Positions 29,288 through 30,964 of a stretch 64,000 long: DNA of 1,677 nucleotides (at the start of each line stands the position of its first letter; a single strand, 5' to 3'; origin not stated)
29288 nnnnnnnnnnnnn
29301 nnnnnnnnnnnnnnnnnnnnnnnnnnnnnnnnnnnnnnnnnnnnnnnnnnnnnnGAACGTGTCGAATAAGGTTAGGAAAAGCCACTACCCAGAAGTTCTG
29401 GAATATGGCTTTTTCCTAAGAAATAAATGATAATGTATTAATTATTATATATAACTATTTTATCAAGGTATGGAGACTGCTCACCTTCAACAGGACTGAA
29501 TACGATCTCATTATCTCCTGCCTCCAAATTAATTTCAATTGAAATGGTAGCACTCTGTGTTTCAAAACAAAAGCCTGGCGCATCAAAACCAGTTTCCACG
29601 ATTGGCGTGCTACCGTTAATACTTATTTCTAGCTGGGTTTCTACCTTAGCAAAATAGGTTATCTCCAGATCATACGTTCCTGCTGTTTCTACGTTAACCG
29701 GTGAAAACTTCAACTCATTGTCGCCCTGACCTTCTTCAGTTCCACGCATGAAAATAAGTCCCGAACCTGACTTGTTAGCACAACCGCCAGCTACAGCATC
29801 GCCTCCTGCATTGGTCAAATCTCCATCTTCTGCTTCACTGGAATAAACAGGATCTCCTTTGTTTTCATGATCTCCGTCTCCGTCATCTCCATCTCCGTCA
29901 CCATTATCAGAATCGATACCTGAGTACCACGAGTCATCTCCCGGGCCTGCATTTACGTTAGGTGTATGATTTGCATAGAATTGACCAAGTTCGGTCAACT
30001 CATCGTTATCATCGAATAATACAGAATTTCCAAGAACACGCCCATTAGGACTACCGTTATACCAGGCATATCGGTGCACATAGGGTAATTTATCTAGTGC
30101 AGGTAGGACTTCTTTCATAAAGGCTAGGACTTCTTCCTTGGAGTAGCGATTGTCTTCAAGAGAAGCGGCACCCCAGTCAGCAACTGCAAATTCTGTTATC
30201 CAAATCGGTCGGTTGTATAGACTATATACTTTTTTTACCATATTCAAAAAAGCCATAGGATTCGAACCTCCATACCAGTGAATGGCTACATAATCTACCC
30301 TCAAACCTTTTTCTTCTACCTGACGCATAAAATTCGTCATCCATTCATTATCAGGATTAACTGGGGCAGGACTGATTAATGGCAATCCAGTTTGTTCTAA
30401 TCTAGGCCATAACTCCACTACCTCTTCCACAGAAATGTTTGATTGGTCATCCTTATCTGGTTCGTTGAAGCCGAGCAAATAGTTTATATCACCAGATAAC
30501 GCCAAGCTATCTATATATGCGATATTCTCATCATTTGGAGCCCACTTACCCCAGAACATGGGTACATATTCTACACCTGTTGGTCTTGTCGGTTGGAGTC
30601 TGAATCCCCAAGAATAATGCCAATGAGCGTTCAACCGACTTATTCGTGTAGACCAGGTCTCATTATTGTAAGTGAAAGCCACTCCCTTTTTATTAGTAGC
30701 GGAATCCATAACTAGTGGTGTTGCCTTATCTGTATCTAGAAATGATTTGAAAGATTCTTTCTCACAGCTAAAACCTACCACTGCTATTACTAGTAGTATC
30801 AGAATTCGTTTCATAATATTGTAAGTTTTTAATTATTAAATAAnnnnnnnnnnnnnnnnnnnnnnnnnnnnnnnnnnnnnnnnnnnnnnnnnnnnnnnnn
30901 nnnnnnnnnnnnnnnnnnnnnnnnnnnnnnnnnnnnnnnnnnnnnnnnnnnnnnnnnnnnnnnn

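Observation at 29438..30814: GH128 as the SusCD-linked surface enzyme of a sulfatase-rich PUL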

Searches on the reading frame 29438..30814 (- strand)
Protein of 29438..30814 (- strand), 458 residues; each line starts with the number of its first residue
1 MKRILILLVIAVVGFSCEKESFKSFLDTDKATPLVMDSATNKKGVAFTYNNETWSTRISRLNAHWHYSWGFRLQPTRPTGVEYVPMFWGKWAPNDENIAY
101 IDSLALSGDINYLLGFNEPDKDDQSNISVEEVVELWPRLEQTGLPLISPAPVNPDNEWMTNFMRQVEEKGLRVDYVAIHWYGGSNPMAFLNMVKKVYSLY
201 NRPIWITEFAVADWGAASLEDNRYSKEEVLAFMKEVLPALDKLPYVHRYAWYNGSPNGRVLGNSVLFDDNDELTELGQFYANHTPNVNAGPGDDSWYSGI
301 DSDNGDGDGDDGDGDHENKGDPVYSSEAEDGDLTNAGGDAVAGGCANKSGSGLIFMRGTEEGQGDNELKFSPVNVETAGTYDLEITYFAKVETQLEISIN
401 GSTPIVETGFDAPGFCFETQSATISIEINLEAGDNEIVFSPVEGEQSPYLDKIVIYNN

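Call 5: search_protein_families(library=pfam, proteins=[window:29438-30814:-], max_evalue=0.01)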
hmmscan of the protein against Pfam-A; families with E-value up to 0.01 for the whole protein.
window:29438-30814:- (458 aa): 2 families
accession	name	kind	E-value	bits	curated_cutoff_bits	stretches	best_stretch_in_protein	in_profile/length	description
PF11790.14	Glyco_hydro_cc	-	3.7e-52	177.7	21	1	44-280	1-237/237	Glycosyl hydrolase catalytic core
PF16990.11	CBM_35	-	0.0091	16.7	28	0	360-437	31-102/121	Carbohydrate binding module (family 35)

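Call 9: search_solved_structures(query=window:29438-30814:-, max_evalue=0.01, show_alignments=3)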
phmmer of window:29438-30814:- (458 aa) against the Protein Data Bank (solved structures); distinct sequences matched with E-value up to 0.01: 15.
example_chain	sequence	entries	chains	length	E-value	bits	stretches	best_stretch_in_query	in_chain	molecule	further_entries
6uaq_A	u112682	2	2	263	3.1e-36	128.2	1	38-256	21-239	Glyco_hydro_cc domain-containing protein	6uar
6ufl_A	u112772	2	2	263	8.1e-36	126.8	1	38-256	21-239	Glyco_hydro_cc domain-containing protein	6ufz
6uas_A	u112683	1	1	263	2.1e-35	125.4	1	38-256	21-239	Glycoside Hydrolase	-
6uat_A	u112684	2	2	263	2.1e-35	125.4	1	38-256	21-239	Glyco_hydro_cc domain-containing protein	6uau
6uax_A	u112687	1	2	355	1.4e-24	89.7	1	42-282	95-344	Hypothetical serine rich protein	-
6uaw_A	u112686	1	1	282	2.7e-20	75.6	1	41-281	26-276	Glyco_hydro_cc domain-containing protein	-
6uav_A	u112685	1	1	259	4.7e-20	74.8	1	42-281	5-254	Glyco_hydro_cc domain-containing protein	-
6uay_A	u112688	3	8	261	1.8e-15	59.8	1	39-252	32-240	GLYCOSIDE HYDROLASE | Glyco_hydro_cc domain-containing protein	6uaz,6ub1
6ub0_A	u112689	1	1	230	2.3e-15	59.4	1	42-252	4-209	Glyco_hydro_cc domain-containing protein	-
8j3x_A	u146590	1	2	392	6.4e-15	57.9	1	35-282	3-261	Putative polysaccharide-binding protein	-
8j3y_A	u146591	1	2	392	1.5e-14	56.7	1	35-282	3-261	Putative polysaccharide-binding protein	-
6ub7_A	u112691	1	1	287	1.6e-13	53.3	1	59-280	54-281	Glyco_hydro_cc domain-containing protein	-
6ubc_A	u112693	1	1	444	3.9e-12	48.7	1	59-280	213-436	Glyco_hydro_cc domain-containing protein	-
6ubd_A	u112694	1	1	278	4.5e-10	41.9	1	64-282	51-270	Glyco_hydro_cc domain-containing protein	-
2vzp_A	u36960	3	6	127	0.0033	19.3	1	340-454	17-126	EXO-BETA-D-GLUCOSAMINIDASE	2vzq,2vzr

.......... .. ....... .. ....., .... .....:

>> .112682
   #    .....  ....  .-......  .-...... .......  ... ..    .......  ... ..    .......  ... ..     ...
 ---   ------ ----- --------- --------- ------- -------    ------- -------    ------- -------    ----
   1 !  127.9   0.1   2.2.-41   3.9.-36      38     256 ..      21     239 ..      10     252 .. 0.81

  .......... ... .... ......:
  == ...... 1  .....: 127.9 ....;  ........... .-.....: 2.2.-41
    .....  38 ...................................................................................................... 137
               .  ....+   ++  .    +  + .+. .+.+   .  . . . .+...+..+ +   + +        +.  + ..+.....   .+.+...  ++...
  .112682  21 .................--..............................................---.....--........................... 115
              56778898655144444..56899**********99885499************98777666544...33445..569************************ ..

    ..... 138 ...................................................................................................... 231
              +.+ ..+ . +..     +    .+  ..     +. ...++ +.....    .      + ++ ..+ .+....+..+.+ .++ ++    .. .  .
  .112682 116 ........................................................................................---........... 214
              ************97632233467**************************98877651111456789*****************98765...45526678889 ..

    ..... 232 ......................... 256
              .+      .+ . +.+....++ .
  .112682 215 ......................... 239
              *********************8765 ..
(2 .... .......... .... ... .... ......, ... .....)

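Call 15: find_homologous_proteins(query=window:29438-30814:-, max_evalue=1e-10)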
Query window:29438-30814:- (458 aa): 1157 proteins with E <= 1e-10 among 7474 candidates; the best 120 are listed.
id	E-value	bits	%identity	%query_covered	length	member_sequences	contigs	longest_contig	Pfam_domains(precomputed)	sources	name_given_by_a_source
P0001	1.2e-214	731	65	100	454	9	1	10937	PF11790.15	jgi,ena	-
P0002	8.1e-208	709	66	100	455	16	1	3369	PF11790.15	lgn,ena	-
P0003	2.4e-207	707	67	100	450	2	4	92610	PF11790.15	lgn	-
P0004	1.7e-194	665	62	100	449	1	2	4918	PF11790.15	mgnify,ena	mgnify:CR=1 FL=1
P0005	2.8e-179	615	59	99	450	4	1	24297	PF11790.15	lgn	-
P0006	4.1e-175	601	99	57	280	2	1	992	PF11790.15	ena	-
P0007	2.0e-132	460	63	65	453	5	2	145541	PF11790.15,PF02018.24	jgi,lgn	jgi:hypothetical protein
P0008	2.0e-132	460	64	65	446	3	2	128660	PF11790.15,PF02018.24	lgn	-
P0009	2.2e-131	457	64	65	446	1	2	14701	PF11790.15,PF02018.24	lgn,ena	-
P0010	4.8e-130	452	63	65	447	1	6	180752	PF11790.15,PF02018.24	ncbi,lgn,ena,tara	tara:strand:- start:18516 stop:19859 length:1344 start_codon:yes stop_codon:yes gene_type:complete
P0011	3.3e-104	367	46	82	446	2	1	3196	PF11790.15,PF02018.24,PF04862.19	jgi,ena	-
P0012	1.5e-100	355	42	51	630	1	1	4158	PF11790.15,PF07745.20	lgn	-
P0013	6.0e-100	353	51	69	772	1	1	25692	PF21764.4,PF26182.1,PF11790.15,PF02018.24,PF22359.3,PF02368.25,PF22637.3,PF04862.19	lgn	-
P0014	7.7e-99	350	57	55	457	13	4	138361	PF11790.15,PF02018.24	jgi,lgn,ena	-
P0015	1.8e-98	348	52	66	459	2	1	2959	PF11790.15,PF02018.24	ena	-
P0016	4.2e-98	347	54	62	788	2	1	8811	PF26182.1,PF11790.15,PF02018.24,PF02368.25,PF22637.3,PF04862.19,PF26918.1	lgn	-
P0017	5.6e-98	347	52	61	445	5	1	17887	PF11790.15,PF02018.24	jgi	-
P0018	2.9e-97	344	49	70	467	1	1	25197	PF11790.15,PF02018.24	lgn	-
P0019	4.7e-96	340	51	64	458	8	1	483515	PF11790.15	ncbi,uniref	ncbi:glycosyl hydrolase [Carboxylicivirga sp. RSCT41]|uniref:glycosyl hydrolase n=1 Tax=Carboxyliciv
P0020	1.7e-95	339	49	66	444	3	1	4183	PF11790.15,PF02018.24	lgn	-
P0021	8.9e-95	336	52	66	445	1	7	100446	PF11790.15,PF02018.24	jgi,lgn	jgi:hypothetical protein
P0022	1.0e-94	336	51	64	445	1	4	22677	PF11790.15,PF02018.24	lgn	-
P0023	1.9e-94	335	46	73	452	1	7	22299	PF11790.15,PF02018.24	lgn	-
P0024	2.5e-94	335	52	63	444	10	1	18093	PF11790.15,PF02018.24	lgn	-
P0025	3.4e-94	334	38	50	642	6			PF11790.15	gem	-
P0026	7.2e-94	333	51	65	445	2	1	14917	PF11790.15,PF02018.24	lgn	-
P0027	1.1e-93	333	52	66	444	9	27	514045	PF11790.15,PF02018.24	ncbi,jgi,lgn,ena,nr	ncbi:MAG: glycosyl hydrolase [Flavobacteriaceae bacterium]|nr:carbohydrate binding domain-containing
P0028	2.1e-93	332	50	61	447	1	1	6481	PF11790.15,PF02018.24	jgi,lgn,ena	jgi:hypothetical protein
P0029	2.1e-93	332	51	64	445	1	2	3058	PF11790.15,PF02018.24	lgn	-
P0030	4.4e-93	331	50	65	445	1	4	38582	PF11790.15,PF02018.24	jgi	-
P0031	6.7e-93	330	49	66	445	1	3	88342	PF11790.15,PF02018.24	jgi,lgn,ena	jgi:hypothetical protein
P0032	6.7e-93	330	52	62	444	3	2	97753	PF11790.15,PF02018.24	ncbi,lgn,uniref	ncbi:MAG: glycosyl hydrolase [Polaribacter sp.]|uniref:glycosyl hydrolase n=1 Tax=Polaribacter sp. T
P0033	8.8e-93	330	50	62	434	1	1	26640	PF11790.15,PF02018.24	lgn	-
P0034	1.2e-92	329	49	65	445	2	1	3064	PF11790.15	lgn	-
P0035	1.5e-92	329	52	64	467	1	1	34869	PF11790.15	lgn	-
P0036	2.7e-92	328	49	65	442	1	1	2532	PF11790.15,PF02018.24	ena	-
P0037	2.8e-92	328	52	61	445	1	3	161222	PF11790.15,PF02018.24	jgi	jgi:hypothetical protein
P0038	3.5e-92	328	46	70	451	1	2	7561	PF11790.15,PF02018.24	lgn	-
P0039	5.0e-92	327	51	62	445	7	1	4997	PF11790.15,PF02018.24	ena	-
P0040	6.0e-92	327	49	66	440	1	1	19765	PF11790.15,PF02018.24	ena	-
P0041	7.8e-92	326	47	64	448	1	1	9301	PF11790.15,PF02018.24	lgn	-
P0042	1.6e-91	325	48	65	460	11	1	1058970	PF11790.15,PF02018.24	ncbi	-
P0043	1.7e-91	325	49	66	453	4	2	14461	PF11790.15,PF02018.24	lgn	-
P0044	2.4e-91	325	50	61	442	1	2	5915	PF11790.15,PF02018.24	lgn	-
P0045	2.6e-91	325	40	84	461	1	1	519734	PF11790.15,PF02018.24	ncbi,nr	ncbi:hypothetical protein EYV94_08595 [Puteibacter caeruleilacunae]|nr:hypothetical protein EYV94_08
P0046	3.7e-91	324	50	62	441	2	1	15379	PF11790.15,PF02018.24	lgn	-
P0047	5.0e-91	324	49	66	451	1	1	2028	PF11790.15,PF02018.24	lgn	-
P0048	6.8e-91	323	49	61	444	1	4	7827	PF11790.15,PF02018.24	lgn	-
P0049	7.7e-91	323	50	63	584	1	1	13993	PF11790.15,PF02018.24,PF22637.3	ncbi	-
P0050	1.1e-90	323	50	62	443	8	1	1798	PF11790.15,PF02018.24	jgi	jgi:hypothetical protein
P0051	1.1e-90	323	48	65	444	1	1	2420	PF11790.15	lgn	-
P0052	1.2e-90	323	48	64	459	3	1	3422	PF11790.15,PF02018.24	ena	-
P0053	1.7e-90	322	51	61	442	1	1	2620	PF11790.15,PF02018.24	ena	-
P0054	1.8e-90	322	48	64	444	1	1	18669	PF11790.15,PF02018.24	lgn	-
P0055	1.8e-90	322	41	99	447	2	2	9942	PF11790.15,PF02018.24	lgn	-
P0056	2.3e-90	322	49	65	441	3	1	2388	PF11790.15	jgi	-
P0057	3.0e-90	321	42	86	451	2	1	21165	PF11790.15,PF02018.24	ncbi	-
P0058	4.0e-90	321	51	64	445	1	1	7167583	PF11790.15,PF02018.24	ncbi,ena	-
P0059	5.1e-90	320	46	66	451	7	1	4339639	PF11790.15,PF02018.24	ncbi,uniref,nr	ncbi:hypothetical protein K8354_17085 [Polaribacter litorisediminis]|uniref:glycosyl hydrolase n=1 T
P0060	8.4e-90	320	49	64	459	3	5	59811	PF11790.15,PF02018.24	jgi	jgi:hypothetical protein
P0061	9.0e-90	320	38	99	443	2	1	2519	PF11790.15,PF02018.24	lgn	-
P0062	9.4e-90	320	51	61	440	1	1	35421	PF11790.15,PF02018.24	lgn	-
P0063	9.4e-90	320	51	61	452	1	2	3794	PF11790.15,PF02018.24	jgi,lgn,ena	jgi:hypothetical protein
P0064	1.0e-89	320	49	66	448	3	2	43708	PF11790.15,PF02018.24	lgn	-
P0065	1.1e-89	319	48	64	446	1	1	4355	PF11790.15,PF02018.24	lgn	-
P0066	1.4e-89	319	46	64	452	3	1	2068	PF11790.15,PF02018.24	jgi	jgi:hypothetical protein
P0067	4.1e-89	317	49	58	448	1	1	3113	PF11790.15,PF02018.24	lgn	-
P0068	4.5e-89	317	50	64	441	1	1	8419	PF11790.15,PF02018.24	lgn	-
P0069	6.2e-89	317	48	66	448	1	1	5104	PF11790.15,PF02018.24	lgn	-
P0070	6.4e-89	317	47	66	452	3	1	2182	PF11790.15,PF02018.24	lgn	-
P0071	8.5e-89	316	50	63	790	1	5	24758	PF26182.1,PF11790.15,PF02018.24,PF22359.3,PF02368.25,PF04862.19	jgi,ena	-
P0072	1.1e-88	316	51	62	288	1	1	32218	PF11790.15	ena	-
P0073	1.9e-88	315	53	56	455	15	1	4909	PF11790.15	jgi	-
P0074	2.4e-88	315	50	64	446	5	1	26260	PF11790.15,PF02018.24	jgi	jgi:hypothetical protein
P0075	2.7e-88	315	53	56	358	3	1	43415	PF11790.15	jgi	jgi:hypothetical protein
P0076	4.1e-88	314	48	64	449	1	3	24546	PF11790.15,PF02018.24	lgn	-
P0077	4.2e-88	314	50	61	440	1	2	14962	PF11790.15,PF02018.24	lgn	-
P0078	5.2e-88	314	52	56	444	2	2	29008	PF11790.15,PF02018.24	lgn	-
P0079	5.7e-88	314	50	62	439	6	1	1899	PF11790.15,PF02018.24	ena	-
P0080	6.0e-88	314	47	67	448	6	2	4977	PF11790.15,PF02018.24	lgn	-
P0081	6.4e-88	314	47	65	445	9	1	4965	PF11790.15,PF02018.24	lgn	-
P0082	7.0e-88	313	39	97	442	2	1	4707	PF11790.15,PF02018.24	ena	-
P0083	8.4e-88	313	47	65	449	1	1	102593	PF11790.15,PF02018.24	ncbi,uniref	ncbi:glycosyl hydrolase [Gaetbulibacter sp. M240]|uniref:glycosyl hydrolase n=1 Tax=Gaetbulibacter s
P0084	1.1e-87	313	48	66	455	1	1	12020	PF11790.15,PF02018.24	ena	-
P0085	1.3e-87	313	49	64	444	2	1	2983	PF11790.15,PF02018.24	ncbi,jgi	-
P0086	1.4e-87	312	46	65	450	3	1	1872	PF11790.15,PF02018.24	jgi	jgi:hypothetical protein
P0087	1.4e-87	312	50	57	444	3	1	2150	PF11790.15,PF02018.24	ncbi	-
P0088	2.2e-87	312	54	54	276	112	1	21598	PF11790.15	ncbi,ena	-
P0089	2.7e-87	311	47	64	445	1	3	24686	PF11790.15,PF02018.24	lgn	-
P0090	3.3e-87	311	47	65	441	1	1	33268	PF11790.15,PF02018.24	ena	-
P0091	3.5e-87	311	46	65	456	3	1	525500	PF11790.15,PF02018.24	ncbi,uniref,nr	ncbi:glycosyl hydrolase [Aestuariivivens sediminicola]|uniref:glycosyl hydrolase n=1 Tax=Aestuariivi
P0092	3.6e-87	311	48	64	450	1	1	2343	PF11790.15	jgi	-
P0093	5.9e-87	310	50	59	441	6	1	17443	PF11790.15,PF02018.24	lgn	-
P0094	6.7e-87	310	39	100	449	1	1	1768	PF11790.15,PF02018.24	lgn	-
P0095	7.2e-87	310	54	55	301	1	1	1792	PF11790.15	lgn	-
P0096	8.9e-87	310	46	62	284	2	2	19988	PF11790.15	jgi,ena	-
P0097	9.8e-87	310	47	70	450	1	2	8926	PF11790.15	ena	-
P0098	1.3e-86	309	48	69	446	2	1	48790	PF11790.15,PF02018.24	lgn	-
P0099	1.5e-86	309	37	99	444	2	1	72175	PF11790.15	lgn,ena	-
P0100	2.0e-86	309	47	64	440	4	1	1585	PF11790.15,PF02018.24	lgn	-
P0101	2.1e-86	309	40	96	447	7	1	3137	PF11790.15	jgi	-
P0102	2.2e-86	308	50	59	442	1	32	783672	PF11790.15,PF02018.24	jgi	jgi:hypothetical protein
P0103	3.1e-86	308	45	62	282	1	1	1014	PF11790.15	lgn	-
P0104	3.9e-86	308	46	64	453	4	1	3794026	PF11790.15,PF02018.24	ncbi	ncbi:glycosyl hydrolase [Yeosuana sp. AK3]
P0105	4.4e-86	307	46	62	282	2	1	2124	PF11790.15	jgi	-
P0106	5.6e-86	307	41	84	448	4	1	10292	PF11790.15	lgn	-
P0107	6.4e-86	307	45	62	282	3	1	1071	PF11790.15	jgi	-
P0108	6.5e-86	307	46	69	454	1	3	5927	PF11790.15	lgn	-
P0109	6.7e-86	307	52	56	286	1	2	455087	PF11790.15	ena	-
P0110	7.0e-86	307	46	65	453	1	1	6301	PF11790.15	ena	-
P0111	7.5e-86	307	48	65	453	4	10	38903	PF11790.15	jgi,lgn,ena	-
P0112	7.6e-86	307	47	65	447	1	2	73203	PF11790.15,PF02018.24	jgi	-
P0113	7.8e-86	307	48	65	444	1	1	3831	PF11790.15,PF02018.24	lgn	-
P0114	8.2e-86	307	47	65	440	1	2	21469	PF11790.15,PF02018.24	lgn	-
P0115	1.1e-85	306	47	65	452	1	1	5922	PF11790.15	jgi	jgi:hypothetical protein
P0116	1.1e-85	306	47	66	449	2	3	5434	PF11790.15,PF02018.24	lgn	-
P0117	1.2e-85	306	46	62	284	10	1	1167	PF11790.15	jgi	jgi:hypothetical protein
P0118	1.2e-85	306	42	81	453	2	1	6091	PF11790.15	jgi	jgi:hypothetical protein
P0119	1.4e-85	306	48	65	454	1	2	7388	PF11790.15,PF02018.24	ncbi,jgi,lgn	-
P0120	1.5e-85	306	47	64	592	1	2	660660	PF11790.15,PF02018.24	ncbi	ncbi:MAG: glycoside hydrolase family protein [Bacteroidota bacterium]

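Call 16: find_encoding_contigs(protein=P0003, flank=10000, max_places=2)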
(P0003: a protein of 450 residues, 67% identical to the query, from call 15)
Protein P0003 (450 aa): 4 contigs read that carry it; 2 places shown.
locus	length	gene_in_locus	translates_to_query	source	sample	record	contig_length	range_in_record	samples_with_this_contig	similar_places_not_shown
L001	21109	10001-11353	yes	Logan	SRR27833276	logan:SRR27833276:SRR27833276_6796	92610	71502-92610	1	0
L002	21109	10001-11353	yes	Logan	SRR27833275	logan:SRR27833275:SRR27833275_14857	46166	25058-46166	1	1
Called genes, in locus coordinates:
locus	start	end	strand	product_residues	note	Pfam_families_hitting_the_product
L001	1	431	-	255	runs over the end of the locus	PF00106:adh_short, PF08659:KR, PF01370:Epimerase, PF13561:adh_short_C2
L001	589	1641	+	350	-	PF09603:Fib_succ_major, PF18962:Por_Secre_tail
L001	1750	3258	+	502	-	PF00884:Sulfatase, PF01663:Phosphodiest (faint), PF16347:SGSH_C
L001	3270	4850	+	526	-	PF00884:Sulfatase, PF01663:Phosphodiest, PF16347:SGSH_C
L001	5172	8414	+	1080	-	PF13620:CarboxypepD_reg, PF13715:CarbopepD_reg_2, PF07715:Plug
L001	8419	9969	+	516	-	PF14322:SusD-like_3, PF07980:SusD_RagB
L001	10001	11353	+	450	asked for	PF11790:Glyco_hydro_cc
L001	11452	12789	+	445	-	PF11790:Glyco_hydro_cc, PF02018:CBM_4_9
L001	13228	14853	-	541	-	PF00884:Sulfatase, PF01663:Phosphodiest (faint), PF16347:SGSH_C (faint), PF14707:Sulfatase_C (weak)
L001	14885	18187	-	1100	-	PF02837:Glyco_hydro_2_N, PF22666:Glyco_hydro_2_N2, PF00703:Glyco_hydro_2, PF02836:Glyco_hydro_2_C, PF16353:LacZ_4, PF02929:Bgal_small_N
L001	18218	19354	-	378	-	PF01263:Aldose_epim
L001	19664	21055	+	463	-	PF00884:Sulfatase, PF01663:Phosphodiest, PF16347:SGSH_C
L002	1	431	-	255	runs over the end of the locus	PF00106:adh_short, PF08659:KR, PF01370:Epimerase, PF13561:adh_short_C2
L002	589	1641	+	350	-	PF09603:Fib_succ_major, PF18962:Por_Secre_tail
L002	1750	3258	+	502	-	PF00884:Sulfatase, PF01663:Phosphodiest (faint), PF16347:SGSH_C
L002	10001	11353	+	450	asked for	PF11790:Glyco_hydro_cc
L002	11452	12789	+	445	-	PF11790:Glyco_hydro_cc, PF02018:CBM_4_9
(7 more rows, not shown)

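Call 17: find_encoding_contigs(protein=P0007, flank=10000, max_places=2)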
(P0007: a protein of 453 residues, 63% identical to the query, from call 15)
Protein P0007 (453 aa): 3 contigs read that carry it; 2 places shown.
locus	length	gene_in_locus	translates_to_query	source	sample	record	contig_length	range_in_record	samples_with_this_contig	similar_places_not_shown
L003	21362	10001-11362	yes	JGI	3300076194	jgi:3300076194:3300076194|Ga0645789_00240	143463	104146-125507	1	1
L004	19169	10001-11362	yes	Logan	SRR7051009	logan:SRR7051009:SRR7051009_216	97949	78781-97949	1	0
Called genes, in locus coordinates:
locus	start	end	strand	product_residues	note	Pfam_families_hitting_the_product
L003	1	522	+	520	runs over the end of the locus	PF00884:Sulfatase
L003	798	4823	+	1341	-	PF08450:SGL (faint), PF07494:Reg_prop (weak), PF07495:Y_Y_Y, PF00512:HisKA, PF02518:HATPase_c, PF00072:Response_reg, PF12833:HTH_18, PF00165:HTH_AraC (weak)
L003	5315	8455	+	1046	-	PF13620:CarboxypepD_reg, PF13715:CarbopepD_reg_2, PF07715:Plug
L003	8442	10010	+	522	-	PF14322:SusD-like_3, PF12771:SusD-like_2 (faint), PF07980:SusD_RagB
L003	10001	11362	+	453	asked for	PF11790:Glyco_hydro_cc, PF02018:CBM_4_9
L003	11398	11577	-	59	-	-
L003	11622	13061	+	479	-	PF00884:Sulfatase, PF01663:Phosphodiest (weak), PF16347:SGSH_C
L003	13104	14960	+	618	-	PF00884:Sulfatase, PF01663:Phosphodiest (faint), PF16347:SGSH_C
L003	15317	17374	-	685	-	PF00884:Sulfatase, PF16347:SGSH_C, PF07691:PA14 (faint)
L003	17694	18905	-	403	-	PF17293:Arm-DNA-bind_5, PF13102:Phage_int_SAM_5, PF00589:Phage_integrase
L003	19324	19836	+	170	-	PF01712:dNK (faint), PF13238:AAA_18 (weak), PF13671:AAA_33 (weak), PF01202:SKI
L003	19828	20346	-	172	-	PF00156:Pribosyltran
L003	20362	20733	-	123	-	PF01479:S4, PF28601:HSP15_C (weak)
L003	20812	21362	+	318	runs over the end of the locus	PF00254:FKBP_C (faint)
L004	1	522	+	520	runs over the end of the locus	PF00884:Sulfatase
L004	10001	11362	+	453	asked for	PF11790:Glyco_hydro_cc, PF02018:CBM_4_9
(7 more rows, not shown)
